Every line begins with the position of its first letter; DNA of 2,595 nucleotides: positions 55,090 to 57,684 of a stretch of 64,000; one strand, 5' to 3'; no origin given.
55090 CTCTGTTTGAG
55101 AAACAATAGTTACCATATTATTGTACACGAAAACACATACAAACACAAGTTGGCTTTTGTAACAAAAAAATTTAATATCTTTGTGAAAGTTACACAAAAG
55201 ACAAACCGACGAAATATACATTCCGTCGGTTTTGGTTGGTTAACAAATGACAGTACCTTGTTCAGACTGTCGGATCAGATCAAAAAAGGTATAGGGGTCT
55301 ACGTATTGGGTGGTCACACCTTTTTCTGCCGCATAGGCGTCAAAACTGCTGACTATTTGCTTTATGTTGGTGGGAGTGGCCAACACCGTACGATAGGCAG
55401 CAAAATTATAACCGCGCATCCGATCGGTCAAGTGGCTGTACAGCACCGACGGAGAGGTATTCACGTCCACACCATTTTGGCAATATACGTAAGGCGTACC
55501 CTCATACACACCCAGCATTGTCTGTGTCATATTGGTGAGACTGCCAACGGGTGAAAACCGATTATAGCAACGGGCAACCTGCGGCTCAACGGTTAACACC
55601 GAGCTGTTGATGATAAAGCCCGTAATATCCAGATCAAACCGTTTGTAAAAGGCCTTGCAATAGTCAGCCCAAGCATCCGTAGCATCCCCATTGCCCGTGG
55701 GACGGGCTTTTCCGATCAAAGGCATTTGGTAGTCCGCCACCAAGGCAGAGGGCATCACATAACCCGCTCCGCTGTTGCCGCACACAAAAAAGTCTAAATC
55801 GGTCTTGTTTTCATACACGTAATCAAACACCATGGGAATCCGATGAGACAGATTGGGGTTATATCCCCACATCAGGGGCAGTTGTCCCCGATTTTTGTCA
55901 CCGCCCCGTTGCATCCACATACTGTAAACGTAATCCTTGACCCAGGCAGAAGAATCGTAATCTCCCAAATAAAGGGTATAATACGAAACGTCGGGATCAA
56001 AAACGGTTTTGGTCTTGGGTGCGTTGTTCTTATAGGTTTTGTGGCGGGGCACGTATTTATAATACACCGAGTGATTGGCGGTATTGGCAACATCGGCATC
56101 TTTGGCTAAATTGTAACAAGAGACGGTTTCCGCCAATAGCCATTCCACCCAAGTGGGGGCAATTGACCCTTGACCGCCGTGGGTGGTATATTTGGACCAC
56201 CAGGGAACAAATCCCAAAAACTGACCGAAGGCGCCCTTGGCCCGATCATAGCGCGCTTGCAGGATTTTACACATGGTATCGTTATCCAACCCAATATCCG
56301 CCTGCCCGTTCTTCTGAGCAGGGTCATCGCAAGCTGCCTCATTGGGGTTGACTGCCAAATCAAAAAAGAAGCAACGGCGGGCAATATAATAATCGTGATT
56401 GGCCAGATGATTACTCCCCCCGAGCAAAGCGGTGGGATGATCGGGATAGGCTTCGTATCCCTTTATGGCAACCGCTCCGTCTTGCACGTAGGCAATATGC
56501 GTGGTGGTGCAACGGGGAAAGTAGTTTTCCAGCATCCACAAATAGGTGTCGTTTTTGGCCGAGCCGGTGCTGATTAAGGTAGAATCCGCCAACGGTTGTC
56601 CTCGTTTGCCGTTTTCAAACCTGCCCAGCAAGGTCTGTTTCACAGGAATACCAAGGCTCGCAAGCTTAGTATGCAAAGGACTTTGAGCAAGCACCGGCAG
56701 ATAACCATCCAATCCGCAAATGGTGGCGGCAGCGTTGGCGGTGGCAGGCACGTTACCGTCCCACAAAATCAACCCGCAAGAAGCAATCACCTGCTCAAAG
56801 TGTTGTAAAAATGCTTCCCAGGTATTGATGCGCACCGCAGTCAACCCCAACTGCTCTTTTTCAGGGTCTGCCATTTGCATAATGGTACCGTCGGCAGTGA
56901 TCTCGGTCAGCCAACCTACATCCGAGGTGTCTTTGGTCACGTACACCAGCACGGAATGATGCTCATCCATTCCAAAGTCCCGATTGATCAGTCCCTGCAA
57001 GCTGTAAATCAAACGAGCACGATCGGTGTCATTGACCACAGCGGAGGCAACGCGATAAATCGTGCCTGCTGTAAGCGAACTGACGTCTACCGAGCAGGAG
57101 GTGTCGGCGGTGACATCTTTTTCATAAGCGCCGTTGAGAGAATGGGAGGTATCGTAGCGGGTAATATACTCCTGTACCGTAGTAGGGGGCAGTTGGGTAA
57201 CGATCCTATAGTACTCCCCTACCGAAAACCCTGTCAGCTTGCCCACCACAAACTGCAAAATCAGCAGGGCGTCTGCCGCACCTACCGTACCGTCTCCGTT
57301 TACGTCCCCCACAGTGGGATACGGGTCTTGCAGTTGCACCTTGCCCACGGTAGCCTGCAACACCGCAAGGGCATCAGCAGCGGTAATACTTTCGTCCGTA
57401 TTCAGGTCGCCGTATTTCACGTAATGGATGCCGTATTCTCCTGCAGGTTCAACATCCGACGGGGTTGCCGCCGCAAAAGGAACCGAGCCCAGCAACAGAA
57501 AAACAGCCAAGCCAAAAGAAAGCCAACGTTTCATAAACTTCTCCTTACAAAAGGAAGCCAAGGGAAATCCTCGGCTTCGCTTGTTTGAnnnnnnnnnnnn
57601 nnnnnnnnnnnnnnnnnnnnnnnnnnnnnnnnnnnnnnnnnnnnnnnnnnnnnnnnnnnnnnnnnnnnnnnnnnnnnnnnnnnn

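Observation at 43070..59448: Tandem array of six paralogues of an uncharacterised ~620-aa core, five of them dockerin-tagged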

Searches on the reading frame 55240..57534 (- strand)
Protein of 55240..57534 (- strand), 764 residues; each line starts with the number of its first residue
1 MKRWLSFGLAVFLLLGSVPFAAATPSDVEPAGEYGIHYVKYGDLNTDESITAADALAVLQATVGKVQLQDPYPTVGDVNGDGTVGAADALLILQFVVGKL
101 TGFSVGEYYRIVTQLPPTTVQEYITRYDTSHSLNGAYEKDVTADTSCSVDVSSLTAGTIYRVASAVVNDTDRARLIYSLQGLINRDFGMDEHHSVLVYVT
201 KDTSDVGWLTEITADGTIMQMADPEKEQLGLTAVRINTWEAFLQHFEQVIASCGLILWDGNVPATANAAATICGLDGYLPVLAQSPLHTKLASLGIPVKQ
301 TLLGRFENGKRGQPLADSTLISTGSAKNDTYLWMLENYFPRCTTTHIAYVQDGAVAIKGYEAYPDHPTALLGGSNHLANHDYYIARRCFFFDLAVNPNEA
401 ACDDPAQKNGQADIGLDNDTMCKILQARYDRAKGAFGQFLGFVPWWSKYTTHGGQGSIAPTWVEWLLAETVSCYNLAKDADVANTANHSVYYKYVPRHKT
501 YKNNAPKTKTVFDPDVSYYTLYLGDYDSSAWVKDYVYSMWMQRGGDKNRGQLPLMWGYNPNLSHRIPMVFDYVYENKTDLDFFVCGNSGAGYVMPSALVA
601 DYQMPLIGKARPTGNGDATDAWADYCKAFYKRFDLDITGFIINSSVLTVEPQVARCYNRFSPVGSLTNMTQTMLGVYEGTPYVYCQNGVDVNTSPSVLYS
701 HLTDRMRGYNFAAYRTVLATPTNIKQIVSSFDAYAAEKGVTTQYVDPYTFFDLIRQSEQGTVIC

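Call 4: search_protein_families(library=pfam, proteins=[window:55240-57534:-], max_evalue=0.01)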
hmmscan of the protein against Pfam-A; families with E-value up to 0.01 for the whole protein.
window:55240-57534:- (764 aa): 4 families
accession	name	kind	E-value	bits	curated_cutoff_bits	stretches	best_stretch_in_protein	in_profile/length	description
PF14323.11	GxGYxYP_C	-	1.2e-19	71.6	27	1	516-668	2-137/242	GxGYxYP putative glycoside hydrolase C-terminal domain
PF00404.24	Dockerin_1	-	7.4e-09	36.1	22.9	1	41-92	1-52/57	Dockerin type I domain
PF20957.2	GxGYxYP_N_2nd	-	6.2e-07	29.9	24.5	1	254-342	3-68/68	GxGYxYP_N second domain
PF16216.10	GxGYxYP_N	-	0.0039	17.4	23.9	1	174-214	16-51/72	GxGYxYP_N 1st domain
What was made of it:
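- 55240..57534 (-): P5: signal peptide, then dockerin (about 57223-57408), then GxGYxYP core. Pfam Dockerin_1 36.1 bits and GxGYxYP_C 71.6 bits (call 4).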

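Call 74: find_encoding_contigs(protein=window:55240-57534:-, flank=10000, max_places=4)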
Protein window:55240-57534:- (764 aa): 2 contigs read that carry it; 2 places shown.
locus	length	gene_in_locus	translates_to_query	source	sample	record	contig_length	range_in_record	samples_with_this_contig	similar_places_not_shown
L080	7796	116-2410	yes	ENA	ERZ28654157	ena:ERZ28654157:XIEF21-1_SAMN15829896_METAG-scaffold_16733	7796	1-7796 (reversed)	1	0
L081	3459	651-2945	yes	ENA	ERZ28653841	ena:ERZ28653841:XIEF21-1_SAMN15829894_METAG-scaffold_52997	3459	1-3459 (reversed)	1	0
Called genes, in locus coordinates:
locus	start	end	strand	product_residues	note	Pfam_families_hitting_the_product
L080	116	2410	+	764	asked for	PF00404:Dockerin_1, PF20957:GxGYxYP_N_2nd (weak), PF14323:GxGYxYP_C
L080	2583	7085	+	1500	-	-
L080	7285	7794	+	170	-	?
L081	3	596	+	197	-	?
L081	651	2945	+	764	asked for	PF00404:Dockerin_1, PF20957:GxGYxYP_N_2nd (weak), PF14323:GxGYxYP_C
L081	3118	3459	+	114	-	?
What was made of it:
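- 55240..57534 (-): An identical protein occurs in two ENA contigs (call 74).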

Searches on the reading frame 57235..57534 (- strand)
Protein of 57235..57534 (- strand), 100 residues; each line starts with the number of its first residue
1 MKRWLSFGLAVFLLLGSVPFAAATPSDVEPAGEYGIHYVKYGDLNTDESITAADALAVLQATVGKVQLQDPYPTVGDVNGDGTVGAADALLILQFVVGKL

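Call 44: search_solved_structures(query=window:57235-57534:-, max_evalue=0.01, show_alignments=1)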
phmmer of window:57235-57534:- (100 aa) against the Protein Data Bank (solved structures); distinct sequences matched with E-value up to 0.01: 8.
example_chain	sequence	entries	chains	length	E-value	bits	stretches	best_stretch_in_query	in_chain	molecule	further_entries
4uyp_B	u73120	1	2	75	2.1e-05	27.7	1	41-100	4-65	Cellulosomal scaffoldin adaptor protein B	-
4uyq_B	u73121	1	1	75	2.1e-05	27.7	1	41-100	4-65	Cellulosomal scaffoldin adaptor protein B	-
8x39_A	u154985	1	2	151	0.00013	25.2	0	39-99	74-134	Serine protease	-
8x3a_A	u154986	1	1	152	0.00013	25.2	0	39-99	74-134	Serine protease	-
2ccl_B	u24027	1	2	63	0.00016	24.9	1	40-97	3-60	ENDO-1,4-BETA-XYLANASE Y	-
2y3n_B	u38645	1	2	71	0.0013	22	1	41-96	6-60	CELLULOSOMAL FAMILY-48 PROCESSIVE GLYCOSIDE HYDROLASE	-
1ohz_B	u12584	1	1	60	0.0025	21.1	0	42-97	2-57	ENDO-1,4-BETA-XYLANASE Y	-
6kg9_A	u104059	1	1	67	0.0066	19.7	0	42-94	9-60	And cellulose-binding endoglucanase family 9 CelL ortholog dockerin domain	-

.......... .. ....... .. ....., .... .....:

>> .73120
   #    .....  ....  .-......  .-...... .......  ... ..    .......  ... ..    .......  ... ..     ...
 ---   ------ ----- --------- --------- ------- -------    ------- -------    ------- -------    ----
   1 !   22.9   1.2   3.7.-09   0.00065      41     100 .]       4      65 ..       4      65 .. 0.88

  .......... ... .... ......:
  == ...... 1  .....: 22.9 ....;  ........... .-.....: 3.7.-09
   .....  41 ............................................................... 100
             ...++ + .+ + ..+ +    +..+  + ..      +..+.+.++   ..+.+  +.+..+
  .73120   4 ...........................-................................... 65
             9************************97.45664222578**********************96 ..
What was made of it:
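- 55240..57534 (-): Matches PDB dockerins (call 44).
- On Type-I dockerin (Pfam PF00404): They are similar to solved dockerins 4UYP, 2CCL, 1OHZ and 2Y3N (call 44).
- The dockerins match solved dockerins (call 44).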
